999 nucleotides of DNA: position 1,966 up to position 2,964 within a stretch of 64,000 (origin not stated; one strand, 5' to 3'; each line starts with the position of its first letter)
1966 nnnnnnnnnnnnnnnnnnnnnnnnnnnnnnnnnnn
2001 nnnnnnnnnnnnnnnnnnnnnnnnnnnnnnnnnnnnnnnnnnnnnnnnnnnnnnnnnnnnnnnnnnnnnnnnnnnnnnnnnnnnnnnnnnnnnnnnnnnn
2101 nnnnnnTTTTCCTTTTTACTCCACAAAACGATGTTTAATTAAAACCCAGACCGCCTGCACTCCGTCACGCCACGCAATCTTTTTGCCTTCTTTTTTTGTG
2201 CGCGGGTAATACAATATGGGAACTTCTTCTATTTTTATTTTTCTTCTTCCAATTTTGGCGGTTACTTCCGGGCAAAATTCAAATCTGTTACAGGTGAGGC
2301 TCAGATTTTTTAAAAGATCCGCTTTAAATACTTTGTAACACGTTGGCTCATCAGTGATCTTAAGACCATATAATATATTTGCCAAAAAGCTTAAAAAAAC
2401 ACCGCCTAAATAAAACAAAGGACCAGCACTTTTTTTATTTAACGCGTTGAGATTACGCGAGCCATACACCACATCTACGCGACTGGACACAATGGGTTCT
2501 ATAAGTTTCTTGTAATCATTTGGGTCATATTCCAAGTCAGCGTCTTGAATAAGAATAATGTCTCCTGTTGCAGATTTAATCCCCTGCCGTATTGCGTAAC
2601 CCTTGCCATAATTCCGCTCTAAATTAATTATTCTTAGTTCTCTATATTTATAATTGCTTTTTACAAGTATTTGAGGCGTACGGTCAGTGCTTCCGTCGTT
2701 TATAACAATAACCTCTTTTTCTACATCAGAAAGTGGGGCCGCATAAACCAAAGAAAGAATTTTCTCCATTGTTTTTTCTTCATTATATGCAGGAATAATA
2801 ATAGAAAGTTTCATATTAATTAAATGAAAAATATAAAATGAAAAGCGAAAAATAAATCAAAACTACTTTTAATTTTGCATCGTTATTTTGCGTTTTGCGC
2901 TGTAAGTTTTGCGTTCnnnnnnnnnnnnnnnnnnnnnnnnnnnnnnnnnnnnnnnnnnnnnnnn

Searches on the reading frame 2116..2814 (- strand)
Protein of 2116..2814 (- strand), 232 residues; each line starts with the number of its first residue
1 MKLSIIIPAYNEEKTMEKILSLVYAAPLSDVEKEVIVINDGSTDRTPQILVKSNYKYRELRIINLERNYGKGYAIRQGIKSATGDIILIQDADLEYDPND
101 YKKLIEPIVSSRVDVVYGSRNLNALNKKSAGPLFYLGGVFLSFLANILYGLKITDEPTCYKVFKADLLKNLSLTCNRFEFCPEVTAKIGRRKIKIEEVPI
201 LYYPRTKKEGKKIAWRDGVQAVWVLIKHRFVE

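Call 9: search_protein_families(library=pfam, proteins=[window:2116-2814:-], max_evalue=0.001)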
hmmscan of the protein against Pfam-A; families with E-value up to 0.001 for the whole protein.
window:2116-2814:- (232 aa): 3 families
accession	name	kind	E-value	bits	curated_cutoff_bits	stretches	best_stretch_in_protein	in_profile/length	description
PF00535.33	Glycos_transf_2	-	1.6e-33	116.5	23.3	1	4-170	1-166/168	Glycosyl transferase family 2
PF10111.15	Glyco_tranf_2_2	-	9.9e-08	32.2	27.3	1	4-106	1-104/276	Glycosyltransferase like family 2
PF13641.12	Glyco_tranf_2_3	-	4.1e-06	27.4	27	1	3-125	3-128/230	Glycosyltransferase like family 2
